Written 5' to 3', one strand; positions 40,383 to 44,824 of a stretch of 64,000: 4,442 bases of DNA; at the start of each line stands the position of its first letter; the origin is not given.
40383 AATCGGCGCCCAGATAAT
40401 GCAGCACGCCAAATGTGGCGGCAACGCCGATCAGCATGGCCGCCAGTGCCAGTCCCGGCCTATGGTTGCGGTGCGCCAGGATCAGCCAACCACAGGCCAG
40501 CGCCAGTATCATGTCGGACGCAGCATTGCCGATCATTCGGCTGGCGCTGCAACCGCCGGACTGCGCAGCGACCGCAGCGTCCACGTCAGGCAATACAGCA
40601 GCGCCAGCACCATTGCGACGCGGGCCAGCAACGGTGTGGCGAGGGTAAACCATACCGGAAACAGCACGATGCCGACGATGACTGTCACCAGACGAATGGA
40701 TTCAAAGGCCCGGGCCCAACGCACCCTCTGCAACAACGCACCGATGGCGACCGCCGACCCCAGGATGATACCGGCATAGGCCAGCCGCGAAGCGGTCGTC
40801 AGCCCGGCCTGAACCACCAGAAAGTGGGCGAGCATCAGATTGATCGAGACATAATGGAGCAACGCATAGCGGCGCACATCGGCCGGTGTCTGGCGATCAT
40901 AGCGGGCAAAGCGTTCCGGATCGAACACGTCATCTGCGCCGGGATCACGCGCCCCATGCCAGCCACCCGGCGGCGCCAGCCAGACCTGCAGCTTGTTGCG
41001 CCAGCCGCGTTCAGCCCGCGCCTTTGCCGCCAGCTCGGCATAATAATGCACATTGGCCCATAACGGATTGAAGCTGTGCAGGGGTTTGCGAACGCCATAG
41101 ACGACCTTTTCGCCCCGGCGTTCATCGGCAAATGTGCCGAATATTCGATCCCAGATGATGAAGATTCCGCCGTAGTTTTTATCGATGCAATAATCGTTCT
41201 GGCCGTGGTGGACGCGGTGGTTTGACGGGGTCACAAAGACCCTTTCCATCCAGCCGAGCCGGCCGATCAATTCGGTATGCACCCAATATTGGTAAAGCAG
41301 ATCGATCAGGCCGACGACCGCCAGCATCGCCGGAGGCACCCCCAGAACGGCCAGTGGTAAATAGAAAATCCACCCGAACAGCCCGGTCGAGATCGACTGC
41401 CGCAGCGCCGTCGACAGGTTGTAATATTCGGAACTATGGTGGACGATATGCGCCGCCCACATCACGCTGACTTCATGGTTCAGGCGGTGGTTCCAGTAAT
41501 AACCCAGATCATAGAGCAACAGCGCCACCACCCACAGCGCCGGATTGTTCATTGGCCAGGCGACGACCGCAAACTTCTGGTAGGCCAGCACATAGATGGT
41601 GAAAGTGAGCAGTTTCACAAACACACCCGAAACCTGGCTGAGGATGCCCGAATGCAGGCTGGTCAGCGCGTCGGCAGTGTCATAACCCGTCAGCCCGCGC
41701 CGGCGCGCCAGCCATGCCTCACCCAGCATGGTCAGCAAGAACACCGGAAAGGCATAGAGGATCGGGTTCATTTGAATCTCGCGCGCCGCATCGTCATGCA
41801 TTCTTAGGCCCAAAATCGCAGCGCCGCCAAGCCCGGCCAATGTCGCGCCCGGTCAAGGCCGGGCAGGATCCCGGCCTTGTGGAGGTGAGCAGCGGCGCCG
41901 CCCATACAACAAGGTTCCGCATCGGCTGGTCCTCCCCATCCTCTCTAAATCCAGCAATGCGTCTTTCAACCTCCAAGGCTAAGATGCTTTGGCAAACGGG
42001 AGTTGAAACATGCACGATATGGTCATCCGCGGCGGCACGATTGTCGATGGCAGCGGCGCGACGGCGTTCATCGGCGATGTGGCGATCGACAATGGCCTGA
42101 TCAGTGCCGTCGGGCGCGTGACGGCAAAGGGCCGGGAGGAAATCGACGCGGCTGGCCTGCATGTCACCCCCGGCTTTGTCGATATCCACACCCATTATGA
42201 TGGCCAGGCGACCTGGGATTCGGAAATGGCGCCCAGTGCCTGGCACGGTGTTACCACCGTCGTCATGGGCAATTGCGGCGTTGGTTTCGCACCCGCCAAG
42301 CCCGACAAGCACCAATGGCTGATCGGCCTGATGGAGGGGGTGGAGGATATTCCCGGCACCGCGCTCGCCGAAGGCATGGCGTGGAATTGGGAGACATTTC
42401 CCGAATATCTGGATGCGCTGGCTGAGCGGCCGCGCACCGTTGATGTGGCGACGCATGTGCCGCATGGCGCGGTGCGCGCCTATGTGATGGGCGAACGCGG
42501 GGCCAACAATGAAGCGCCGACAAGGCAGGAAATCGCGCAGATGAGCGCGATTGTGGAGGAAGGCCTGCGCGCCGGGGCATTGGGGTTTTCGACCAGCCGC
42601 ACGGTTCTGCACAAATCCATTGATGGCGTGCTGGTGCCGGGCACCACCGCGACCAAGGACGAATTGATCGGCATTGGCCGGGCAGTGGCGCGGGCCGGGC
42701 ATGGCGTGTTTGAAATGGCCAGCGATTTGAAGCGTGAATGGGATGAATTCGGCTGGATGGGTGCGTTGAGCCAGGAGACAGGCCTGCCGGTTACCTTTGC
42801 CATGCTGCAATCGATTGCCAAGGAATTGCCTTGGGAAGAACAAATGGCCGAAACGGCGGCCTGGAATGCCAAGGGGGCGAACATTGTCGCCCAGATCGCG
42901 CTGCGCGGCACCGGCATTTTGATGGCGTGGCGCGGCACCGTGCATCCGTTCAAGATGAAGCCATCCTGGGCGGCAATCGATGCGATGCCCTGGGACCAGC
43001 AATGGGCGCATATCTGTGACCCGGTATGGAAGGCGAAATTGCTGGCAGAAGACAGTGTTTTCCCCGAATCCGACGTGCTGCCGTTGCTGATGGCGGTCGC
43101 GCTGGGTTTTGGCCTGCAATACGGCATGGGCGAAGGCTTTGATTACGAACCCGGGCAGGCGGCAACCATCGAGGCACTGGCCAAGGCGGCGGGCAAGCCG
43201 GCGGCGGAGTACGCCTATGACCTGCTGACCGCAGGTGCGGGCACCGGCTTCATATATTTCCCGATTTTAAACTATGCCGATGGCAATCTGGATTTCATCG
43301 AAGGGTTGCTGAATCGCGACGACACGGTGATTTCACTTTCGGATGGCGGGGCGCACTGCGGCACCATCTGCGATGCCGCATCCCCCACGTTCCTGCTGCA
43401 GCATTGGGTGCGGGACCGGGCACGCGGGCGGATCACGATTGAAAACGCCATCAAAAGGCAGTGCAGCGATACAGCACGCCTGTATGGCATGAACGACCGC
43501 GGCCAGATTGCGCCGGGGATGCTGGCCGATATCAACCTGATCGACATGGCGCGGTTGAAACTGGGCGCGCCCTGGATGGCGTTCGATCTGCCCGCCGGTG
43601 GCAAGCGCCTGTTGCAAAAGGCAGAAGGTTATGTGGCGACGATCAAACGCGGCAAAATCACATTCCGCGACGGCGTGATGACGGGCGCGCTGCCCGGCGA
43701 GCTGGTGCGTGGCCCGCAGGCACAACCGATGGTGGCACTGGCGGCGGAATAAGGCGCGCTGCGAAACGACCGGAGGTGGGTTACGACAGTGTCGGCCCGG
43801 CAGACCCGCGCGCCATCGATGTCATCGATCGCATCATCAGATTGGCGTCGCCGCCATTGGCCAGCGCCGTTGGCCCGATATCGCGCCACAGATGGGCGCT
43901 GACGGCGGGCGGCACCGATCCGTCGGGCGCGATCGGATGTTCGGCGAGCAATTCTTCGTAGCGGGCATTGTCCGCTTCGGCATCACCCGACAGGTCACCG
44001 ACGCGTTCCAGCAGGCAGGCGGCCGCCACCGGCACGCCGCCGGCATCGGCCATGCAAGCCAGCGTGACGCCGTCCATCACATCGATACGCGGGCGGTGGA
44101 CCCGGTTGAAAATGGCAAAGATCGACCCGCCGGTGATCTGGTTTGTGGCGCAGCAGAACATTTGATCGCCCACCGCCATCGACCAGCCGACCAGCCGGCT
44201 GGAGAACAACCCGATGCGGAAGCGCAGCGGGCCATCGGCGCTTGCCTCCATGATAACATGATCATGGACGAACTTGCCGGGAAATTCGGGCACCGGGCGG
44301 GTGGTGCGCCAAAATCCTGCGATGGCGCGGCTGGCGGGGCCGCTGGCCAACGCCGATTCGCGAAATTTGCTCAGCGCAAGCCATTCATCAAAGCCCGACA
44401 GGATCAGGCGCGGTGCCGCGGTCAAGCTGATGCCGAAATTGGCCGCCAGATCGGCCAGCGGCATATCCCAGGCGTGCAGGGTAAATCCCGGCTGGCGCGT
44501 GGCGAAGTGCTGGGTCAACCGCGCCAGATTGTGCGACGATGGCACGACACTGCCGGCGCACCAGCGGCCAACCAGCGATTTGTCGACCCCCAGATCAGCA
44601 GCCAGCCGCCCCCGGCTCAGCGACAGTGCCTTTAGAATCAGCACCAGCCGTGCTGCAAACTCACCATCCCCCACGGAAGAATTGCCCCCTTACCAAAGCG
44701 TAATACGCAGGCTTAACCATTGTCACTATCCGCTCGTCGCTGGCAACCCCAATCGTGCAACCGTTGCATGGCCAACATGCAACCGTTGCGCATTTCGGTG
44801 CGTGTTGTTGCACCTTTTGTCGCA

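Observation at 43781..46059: Candidate undescribed system: XRE regulator divergent from a secreted NG-pentapeptide-repeat protein and a secreted ADYC-domain protein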

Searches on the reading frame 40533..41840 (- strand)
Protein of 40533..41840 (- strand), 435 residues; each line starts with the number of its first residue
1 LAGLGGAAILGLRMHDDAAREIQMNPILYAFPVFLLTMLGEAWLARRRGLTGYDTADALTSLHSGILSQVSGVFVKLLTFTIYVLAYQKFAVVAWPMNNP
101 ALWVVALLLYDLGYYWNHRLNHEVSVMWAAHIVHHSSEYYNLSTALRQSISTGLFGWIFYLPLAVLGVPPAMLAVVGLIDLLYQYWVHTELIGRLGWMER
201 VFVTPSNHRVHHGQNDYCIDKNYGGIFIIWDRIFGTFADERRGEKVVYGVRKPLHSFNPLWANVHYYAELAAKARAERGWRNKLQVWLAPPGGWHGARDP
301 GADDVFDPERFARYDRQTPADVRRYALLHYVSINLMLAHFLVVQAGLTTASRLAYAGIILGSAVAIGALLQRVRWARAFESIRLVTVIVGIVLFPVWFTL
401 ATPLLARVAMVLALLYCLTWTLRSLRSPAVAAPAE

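Call 76: search_protein_families(library=pfam, proteins=[window:40533-41840:-], max_evalue=0.01)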
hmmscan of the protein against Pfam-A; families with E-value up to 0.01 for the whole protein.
window:40533-41840:- (435 aa): 1 family
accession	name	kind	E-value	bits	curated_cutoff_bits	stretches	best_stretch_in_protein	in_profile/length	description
PF04116.19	FA_hydroxylase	-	1.4e-31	110.1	31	1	103-236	1-132/132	Fatty acid hydroxylase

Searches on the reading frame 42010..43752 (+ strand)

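Call 76: search_protein_families(library=pfam, proteins=[window:42010-43752:+], max_evalue=0.01)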
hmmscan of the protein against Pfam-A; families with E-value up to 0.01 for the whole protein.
window:42010-43752:+ (580 aa): 2 families
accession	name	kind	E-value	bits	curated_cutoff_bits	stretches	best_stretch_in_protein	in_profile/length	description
PF07969.17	Amidohydro_3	-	3.2e-45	155.9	29.7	1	43-552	1-472/472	Amidohydrolase family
PF01979.26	Amidohydro_1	-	2.5e-08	34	25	1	430-517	235-321/345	Amidohydrolase family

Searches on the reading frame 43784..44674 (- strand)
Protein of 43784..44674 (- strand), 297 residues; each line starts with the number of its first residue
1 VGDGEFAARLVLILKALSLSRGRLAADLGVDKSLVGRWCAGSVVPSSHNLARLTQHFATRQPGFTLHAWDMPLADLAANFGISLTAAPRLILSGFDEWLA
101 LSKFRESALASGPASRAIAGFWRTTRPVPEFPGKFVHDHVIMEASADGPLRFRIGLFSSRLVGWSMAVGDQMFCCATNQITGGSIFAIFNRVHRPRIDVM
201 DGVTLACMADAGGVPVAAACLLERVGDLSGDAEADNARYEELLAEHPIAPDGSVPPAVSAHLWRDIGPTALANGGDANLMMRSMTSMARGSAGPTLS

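Call 3: search_protein_families(library=pfam, proteins=[window:43784-44674:-], max_evalue=1)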
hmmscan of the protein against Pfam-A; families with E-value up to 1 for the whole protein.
seq(297 aa): 3 families
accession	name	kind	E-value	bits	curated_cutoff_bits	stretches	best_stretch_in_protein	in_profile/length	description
PF13560.12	HTH_31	-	4.2e-05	24.2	27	1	15-59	11-56/64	Helix-turn-helix domain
PF01381.28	HTH_3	-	0.00065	20.1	23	1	14-57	5-48/55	Helix-turn-helix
PF09339.16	HTH_IclR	-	0.2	11.9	22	0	70-91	18-39/52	IclR helix-turn-helix domain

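Call 4: search_protein_families(library=ncbifam, proteins=[window:43784-44674:-], max_evalue=1)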
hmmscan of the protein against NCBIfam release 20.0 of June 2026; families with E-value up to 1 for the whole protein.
seq(297 aa): 1 family
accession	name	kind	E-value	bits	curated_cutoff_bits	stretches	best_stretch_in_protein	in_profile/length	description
NF041951.1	phage_RstR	subfamily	0.0069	16.6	80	1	5-57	2-54/108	RstR family transcriptional repressor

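Call 43: search_solved_structures(query=window:43784-44674:-, max_evalue=1)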
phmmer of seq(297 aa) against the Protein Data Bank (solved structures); distinct sequences matched with E-value up to 1: 0.
